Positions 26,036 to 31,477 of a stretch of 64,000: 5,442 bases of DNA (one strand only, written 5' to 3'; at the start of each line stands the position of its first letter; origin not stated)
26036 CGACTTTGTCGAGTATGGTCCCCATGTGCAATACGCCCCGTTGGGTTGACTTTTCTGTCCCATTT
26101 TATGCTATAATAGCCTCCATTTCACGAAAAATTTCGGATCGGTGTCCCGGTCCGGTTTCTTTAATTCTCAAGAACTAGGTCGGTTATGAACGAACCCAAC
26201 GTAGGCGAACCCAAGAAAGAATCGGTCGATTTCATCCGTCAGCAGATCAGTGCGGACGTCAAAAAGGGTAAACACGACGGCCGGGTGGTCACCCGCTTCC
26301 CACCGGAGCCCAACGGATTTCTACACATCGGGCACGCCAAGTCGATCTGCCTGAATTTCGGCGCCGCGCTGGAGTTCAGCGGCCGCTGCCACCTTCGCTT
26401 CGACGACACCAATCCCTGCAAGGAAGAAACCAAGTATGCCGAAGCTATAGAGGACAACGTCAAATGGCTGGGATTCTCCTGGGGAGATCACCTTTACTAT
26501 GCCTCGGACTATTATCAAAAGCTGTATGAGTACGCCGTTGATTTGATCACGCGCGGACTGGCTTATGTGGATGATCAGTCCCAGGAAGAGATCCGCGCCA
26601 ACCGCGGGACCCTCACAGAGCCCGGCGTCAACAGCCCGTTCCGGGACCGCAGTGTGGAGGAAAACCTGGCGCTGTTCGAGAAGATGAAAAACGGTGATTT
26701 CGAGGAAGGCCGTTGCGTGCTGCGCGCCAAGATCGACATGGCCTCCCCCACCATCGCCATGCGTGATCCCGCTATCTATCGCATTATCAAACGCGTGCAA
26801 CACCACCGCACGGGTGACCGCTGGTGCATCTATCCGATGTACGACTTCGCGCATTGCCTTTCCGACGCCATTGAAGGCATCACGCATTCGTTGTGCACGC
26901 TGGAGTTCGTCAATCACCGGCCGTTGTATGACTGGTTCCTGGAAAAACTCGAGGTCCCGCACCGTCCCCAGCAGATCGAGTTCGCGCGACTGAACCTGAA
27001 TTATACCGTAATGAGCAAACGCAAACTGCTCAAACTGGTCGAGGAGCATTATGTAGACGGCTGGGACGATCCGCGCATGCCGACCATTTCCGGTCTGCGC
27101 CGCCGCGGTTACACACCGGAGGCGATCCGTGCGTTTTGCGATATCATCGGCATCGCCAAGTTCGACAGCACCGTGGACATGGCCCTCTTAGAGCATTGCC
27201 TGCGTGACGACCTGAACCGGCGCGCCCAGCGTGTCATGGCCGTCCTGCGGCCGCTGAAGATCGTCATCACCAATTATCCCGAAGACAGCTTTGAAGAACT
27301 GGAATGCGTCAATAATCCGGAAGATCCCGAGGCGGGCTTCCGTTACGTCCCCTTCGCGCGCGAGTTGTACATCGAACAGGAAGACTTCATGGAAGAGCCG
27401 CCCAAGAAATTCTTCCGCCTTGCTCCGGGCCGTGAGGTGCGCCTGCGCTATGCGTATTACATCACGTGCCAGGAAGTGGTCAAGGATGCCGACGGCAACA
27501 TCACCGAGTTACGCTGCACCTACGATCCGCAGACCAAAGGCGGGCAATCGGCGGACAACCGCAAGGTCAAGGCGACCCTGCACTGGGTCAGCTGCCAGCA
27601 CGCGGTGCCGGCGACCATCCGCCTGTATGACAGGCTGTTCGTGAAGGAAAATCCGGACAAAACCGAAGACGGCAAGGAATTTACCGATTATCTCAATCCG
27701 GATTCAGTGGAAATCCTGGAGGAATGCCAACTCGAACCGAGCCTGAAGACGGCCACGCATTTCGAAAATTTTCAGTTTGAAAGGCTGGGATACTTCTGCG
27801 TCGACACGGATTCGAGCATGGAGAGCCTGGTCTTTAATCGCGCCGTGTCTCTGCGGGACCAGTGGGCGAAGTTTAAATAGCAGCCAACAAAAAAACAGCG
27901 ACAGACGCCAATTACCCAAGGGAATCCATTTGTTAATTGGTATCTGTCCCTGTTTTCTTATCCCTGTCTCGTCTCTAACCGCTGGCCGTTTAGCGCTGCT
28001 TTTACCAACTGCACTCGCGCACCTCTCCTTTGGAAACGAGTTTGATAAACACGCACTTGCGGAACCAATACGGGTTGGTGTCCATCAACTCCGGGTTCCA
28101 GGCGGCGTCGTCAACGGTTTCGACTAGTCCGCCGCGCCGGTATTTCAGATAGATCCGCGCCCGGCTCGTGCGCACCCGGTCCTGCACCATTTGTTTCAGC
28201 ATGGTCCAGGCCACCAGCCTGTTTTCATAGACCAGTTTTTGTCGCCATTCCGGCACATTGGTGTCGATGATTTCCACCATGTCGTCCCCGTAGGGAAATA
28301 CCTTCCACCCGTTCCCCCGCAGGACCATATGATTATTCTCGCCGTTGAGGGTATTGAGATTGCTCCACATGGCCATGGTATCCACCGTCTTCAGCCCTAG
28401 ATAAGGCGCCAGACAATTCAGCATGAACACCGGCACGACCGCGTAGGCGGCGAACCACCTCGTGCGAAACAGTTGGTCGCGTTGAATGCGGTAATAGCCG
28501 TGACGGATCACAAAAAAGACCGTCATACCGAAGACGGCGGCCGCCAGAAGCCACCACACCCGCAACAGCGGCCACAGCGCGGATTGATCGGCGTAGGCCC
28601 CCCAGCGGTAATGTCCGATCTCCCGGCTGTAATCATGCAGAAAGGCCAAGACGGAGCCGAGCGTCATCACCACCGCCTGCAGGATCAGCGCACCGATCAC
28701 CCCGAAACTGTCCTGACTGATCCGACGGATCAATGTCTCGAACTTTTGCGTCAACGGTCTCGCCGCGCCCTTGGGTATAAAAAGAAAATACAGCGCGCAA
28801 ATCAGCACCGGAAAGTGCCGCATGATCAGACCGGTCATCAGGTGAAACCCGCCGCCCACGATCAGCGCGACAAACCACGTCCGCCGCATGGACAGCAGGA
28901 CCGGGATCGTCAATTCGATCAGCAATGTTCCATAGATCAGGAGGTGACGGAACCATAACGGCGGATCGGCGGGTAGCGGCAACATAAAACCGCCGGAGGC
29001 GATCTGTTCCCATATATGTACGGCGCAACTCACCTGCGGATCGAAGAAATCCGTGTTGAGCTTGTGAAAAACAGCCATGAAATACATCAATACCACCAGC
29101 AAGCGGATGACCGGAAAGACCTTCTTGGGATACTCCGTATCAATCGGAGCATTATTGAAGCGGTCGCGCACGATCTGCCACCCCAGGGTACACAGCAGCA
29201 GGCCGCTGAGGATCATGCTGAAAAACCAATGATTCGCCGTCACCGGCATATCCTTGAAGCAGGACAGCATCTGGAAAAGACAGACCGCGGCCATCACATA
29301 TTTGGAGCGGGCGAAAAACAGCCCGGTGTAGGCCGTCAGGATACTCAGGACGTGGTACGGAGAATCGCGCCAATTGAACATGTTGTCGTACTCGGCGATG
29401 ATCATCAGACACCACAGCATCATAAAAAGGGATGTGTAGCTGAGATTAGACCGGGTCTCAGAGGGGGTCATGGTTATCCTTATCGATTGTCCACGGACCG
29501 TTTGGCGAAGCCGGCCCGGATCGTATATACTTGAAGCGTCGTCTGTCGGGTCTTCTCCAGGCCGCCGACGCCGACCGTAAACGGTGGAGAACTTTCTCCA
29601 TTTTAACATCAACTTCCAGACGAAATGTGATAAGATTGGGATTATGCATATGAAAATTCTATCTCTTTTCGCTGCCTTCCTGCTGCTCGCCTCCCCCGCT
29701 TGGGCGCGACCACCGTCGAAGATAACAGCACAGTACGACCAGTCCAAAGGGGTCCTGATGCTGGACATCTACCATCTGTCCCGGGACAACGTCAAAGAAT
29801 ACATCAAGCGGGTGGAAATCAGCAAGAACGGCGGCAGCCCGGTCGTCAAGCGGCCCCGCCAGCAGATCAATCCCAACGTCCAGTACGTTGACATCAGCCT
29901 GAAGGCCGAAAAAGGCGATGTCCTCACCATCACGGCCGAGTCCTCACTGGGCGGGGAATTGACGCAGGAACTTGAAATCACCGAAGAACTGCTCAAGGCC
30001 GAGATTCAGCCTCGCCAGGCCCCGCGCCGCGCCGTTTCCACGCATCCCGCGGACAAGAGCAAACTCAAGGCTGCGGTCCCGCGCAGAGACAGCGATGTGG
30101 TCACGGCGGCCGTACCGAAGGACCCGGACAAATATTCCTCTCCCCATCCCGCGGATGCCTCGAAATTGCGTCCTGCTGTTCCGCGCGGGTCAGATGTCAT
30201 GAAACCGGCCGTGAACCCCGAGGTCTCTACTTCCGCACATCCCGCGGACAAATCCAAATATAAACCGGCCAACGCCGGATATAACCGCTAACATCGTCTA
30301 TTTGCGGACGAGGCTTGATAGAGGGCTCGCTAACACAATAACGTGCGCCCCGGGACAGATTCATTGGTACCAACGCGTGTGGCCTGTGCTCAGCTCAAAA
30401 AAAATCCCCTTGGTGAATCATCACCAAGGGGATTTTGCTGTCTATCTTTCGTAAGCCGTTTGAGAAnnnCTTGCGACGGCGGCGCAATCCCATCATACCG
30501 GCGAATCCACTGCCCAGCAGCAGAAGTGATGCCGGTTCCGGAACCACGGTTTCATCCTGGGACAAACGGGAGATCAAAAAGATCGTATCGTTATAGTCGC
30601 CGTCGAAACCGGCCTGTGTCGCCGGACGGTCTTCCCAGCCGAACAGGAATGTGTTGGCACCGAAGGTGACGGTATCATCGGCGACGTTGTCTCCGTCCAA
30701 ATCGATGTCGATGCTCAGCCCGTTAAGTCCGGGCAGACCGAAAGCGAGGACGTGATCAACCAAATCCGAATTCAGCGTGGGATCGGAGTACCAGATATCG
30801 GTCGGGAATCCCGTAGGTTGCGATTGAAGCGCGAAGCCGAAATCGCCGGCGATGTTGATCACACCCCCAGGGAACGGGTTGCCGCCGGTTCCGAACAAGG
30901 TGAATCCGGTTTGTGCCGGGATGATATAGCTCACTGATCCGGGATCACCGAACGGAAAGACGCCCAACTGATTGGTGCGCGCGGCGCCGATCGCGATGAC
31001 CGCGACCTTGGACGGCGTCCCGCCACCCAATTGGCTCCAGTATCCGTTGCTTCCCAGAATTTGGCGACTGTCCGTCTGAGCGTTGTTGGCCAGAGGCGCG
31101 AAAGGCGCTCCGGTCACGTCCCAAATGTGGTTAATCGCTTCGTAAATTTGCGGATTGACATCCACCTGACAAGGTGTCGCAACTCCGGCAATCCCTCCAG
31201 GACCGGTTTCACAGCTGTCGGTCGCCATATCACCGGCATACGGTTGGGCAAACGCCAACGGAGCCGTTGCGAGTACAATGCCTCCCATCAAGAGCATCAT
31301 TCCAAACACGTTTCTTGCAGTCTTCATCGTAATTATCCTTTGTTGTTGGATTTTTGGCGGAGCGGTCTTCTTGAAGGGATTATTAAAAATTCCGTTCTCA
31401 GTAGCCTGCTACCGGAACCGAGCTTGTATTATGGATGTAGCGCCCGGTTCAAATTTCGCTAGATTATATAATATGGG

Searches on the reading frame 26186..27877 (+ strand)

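Call 12: search_protein_families(library=pfam, proteins=[window:26186-27877:+], max_evalue=0.0001)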
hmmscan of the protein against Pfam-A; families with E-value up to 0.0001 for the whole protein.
window:26186-27877:+ (564 aa): 3 families
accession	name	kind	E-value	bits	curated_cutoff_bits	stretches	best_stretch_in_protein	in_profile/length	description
PF00749.27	tRNA-synt_1c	-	1.3e-111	372.9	23.4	1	34-344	2-313/314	tRNA synthetases class I (E and Q), catalytic domain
PF03950.23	tRNA-synt_1c_C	-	5e-31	107.2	23.9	1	347-447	1-91/91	tRNA synthetases class I (E and Q), anti-codon binding domain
PF20974.2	tRNA-synt_1c_C2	-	2.2e-23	83.1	23.9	1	464-540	1-69/69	tRNA synthetases class I (E and Q), anti-codon binding domain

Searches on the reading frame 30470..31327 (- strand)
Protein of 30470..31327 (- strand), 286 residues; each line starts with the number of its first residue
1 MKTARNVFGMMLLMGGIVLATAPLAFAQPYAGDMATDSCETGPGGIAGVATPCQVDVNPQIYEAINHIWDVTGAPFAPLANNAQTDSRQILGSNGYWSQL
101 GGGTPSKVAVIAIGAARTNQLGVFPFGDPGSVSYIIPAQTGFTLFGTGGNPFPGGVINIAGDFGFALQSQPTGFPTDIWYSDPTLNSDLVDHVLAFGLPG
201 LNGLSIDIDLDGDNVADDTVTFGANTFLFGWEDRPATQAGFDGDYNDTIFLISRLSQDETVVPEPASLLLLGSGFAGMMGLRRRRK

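Call 12: search_protein_families(library=pfam, proteins=[window:30470-31327:-], max_evalue=0.0001)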
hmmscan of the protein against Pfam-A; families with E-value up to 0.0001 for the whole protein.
window:30470-31327:- (286 aa): 2 families
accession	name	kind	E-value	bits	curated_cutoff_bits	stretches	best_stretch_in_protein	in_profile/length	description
PF07589.16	PEP-CTERM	-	4.9e-06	26.8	20.7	1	262-284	2-24/24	PEP-CTERM motif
PF13448.11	DUF4114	-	4.5e-05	24.7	27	0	172-252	26-82/85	Domain of unknown function (DUF4114)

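Call 63: search_protein_families(library=ncbifam, proteins=[window:30470-31327:-], max_evalue=0.001)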
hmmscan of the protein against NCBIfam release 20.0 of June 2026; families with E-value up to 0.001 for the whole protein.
window:30470-31327:- (286 aa): 7 families
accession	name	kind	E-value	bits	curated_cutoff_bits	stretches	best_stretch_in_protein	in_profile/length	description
NF041538.1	PEP_EDSA_1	subfamily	4e-07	30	100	1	245-285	268-307/307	EDSAP-1 family PEP-CTERM protein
NF033554.9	floc_PepA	equivalog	1.2e-06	28.5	80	1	233-286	203-261/261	flocculation-associated PEP-CTERM protein PepA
NF038125.1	PEP_CTERM_THxN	subfamily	2.5e-06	27.2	85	1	251-285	213-246/246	THxN family PEP-CTERM protein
TIGR02595.1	PEP_CTERM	domain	2.9e-06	27.7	16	1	262-286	1-24/24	PEP-CTERM sorting domain-containing protein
NF038129.1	PEP_NF038129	equivalog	3.1e-05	23.9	65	1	257-285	167-194/194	NF038129 family PEP-CTERM protein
TIGR03370.1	VPLPA-CTERM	domain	3.2e-05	23.8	25.35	1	262-286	1-25/25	VPLPA-CTERM sorting domain-containing protein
NF041927.1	Xrt_dep_XDP1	equivalog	4.9e-05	23.4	125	1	256-285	213-242/242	exosortase-dependent surface protein XDP1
